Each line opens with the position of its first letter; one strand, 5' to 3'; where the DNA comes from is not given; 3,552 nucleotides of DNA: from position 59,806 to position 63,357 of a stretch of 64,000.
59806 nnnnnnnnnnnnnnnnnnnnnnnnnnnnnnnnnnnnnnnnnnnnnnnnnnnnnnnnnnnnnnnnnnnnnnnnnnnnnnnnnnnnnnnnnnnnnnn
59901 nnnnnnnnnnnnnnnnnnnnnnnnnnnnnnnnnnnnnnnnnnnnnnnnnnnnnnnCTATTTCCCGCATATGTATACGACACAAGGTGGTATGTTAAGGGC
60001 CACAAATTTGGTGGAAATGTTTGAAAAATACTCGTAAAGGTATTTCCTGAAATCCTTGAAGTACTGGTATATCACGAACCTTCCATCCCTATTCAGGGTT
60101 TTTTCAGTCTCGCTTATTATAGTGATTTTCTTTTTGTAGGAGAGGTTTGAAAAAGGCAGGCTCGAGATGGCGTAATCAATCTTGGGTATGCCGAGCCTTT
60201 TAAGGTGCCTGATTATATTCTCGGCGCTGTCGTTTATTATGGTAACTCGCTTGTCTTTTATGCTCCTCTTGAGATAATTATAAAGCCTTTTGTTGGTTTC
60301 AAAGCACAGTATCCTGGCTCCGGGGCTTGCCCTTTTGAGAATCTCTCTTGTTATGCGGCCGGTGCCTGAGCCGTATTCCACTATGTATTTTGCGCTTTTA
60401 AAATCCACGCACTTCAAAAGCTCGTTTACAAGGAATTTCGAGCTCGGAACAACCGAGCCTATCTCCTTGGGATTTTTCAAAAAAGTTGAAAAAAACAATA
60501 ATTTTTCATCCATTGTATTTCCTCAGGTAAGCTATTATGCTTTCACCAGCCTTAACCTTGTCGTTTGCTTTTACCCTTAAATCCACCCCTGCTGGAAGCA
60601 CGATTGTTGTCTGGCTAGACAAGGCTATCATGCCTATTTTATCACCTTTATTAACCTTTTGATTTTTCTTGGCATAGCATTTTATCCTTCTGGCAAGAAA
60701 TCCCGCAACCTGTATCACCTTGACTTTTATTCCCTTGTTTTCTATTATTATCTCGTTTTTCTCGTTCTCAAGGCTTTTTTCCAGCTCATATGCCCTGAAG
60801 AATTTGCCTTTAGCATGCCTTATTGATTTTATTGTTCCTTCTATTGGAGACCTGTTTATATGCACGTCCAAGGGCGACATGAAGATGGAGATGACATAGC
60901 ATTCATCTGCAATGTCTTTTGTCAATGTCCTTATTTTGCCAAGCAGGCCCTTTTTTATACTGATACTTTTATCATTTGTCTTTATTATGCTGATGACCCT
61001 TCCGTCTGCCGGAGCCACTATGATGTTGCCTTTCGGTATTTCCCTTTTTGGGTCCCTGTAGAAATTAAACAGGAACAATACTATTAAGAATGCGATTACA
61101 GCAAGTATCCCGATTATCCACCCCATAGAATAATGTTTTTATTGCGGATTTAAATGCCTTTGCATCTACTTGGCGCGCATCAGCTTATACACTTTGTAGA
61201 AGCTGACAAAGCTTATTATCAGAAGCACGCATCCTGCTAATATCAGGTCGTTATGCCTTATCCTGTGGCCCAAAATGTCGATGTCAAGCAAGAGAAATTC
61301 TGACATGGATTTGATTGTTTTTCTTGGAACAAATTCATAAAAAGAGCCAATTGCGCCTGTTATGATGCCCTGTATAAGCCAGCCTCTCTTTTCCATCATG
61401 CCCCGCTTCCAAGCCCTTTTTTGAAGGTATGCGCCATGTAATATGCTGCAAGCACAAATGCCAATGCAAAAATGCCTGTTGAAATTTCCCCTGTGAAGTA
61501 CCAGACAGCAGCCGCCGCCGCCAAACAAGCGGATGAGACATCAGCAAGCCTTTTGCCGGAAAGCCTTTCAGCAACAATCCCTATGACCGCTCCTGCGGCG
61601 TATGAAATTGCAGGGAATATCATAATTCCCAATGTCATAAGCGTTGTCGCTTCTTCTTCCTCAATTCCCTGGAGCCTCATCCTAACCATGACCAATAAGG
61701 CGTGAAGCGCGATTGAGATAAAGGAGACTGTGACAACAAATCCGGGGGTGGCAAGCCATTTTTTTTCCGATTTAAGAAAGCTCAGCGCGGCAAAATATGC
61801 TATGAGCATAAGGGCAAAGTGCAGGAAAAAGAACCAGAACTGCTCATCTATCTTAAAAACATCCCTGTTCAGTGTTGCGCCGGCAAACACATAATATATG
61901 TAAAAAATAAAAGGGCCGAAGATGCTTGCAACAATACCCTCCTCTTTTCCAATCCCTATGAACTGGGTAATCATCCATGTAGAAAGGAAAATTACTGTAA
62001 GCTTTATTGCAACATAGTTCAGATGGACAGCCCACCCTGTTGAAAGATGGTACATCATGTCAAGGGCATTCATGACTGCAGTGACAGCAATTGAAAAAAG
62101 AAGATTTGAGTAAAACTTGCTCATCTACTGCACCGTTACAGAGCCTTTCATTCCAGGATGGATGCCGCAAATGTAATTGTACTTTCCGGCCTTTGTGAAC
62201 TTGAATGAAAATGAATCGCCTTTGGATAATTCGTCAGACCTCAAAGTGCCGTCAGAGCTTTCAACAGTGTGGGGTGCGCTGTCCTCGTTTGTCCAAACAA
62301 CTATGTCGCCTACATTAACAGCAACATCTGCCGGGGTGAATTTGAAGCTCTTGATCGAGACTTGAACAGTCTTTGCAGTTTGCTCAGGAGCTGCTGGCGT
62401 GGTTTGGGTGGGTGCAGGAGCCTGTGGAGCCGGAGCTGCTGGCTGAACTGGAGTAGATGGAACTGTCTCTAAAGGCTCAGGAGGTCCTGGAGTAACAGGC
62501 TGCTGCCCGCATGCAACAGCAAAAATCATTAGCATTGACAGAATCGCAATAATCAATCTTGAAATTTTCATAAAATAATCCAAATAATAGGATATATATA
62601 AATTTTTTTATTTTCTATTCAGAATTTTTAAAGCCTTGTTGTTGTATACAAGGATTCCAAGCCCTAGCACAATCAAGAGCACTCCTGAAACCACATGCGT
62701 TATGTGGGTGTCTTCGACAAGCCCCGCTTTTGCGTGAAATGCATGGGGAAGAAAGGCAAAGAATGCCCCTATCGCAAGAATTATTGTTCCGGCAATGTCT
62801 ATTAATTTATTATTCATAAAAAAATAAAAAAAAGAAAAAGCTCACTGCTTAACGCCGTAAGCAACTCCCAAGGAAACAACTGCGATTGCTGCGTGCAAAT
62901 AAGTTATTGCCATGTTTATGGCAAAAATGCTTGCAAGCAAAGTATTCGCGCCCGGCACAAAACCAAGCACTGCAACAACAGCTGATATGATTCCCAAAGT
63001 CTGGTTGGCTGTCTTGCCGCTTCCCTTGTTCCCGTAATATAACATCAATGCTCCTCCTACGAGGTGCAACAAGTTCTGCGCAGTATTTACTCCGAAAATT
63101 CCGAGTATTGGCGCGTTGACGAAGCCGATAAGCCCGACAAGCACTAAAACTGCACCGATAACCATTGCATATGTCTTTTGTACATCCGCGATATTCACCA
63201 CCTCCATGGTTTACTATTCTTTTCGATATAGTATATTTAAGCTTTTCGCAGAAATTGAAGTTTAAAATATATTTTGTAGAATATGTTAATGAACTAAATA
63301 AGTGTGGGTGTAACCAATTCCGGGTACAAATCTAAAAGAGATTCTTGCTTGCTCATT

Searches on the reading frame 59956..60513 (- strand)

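Call 51: search_protein_families(library=pfam, proteins=[window:59956-60513:-], max_evalue=0.001)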
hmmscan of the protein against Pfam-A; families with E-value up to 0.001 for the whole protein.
window:59956-60513:- (185 aa): 4 families
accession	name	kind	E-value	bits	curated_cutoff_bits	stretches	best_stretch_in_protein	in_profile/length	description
PF00398.26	RrnaAD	-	3.2e-06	26.9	24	1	23-95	13-83/263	Ribosomal RNA adenine dimethylase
PF05175.20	MTS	-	1.5e-05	25.1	23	1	25-168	20-159/170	Methyltransferase small domain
PF13649.12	Methyltransf_25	-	0.00011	23.3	27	1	44-144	1-97/97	Methyltransferase domain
PF08242.18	Methyltransf_12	-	0.00019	22.5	30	1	46-146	2-98/98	Methyltransferase domain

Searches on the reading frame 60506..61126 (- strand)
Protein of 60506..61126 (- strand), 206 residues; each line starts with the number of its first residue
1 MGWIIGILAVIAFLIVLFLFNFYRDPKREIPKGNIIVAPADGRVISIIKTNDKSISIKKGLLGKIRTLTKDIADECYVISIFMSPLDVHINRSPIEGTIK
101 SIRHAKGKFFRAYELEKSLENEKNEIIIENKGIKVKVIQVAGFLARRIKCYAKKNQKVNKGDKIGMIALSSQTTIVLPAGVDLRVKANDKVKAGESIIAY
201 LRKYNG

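Call 51: search_protein_families(library=pfam, proteins=[window:60506-61126:-], max_evalue=0.001)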
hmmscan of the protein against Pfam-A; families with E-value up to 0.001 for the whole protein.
window:60506-61126:- (206 aa): 5 families
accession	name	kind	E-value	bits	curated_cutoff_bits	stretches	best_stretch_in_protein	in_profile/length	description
PF02666.20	PS_Dcarbxylase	-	4e-48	164.2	22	1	18-199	4-198/198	Phosphatidylserine decarboxylase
PF00364.28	Biotin_lipoyl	-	8.3e-05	22.8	22.1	0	34-57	43-66/73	Biotin-requiring enzyme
PF00358.26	PTS_EIIA_1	-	0.00012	22.2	27.2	0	31-52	35-56/127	phosphoenolpyruvate-dependent sugar phosphotransferase system, EIIA 1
PF01551.29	Peptidase_M23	-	0.00014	22.4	28.7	0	150-171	55-76/96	Peptidase family M23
PF13533.13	Biotin_lipoyl_2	-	0.00069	19.8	29.8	0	182-195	13-26/32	Biotin-lipoyl like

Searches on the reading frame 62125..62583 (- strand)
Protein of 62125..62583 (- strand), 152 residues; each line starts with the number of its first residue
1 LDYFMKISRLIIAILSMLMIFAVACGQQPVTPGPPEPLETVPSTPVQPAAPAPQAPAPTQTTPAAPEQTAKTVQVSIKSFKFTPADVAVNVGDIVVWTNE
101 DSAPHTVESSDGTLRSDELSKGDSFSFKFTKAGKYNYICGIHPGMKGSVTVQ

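Call 51: search_protein_families(library=pfam, proteins=[window:62125-62583:-], max_evalue=0.001)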
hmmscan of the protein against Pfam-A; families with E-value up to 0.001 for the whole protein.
window:62125-62583:- (152 aa): 2 families
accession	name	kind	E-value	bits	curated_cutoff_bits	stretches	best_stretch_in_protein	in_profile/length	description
PF13473.12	Cupredoxin_1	-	7.2e-14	52.1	27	1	64-151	14-104/104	Cupredoxin-like domain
PF00127.26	Copper-bind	-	1.6e-12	48.1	21.2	1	73-152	5-99/99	Copper binding proteins, plastocyanin/azurin family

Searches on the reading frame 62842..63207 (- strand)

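Call 52: search_protein_families(library=pfam, proteins=[window:62842-63207:-], max_evalue=0.001)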
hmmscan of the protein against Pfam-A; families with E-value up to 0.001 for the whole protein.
window:62842-63207:- (121 aa): 1 family
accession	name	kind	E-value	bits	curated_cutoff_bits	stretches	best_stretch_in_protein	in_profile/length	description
PF14325.12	DUF4383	-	6.9e-12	46.1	27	1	12-116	2-123/125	Domain of unknown function (DUF4383)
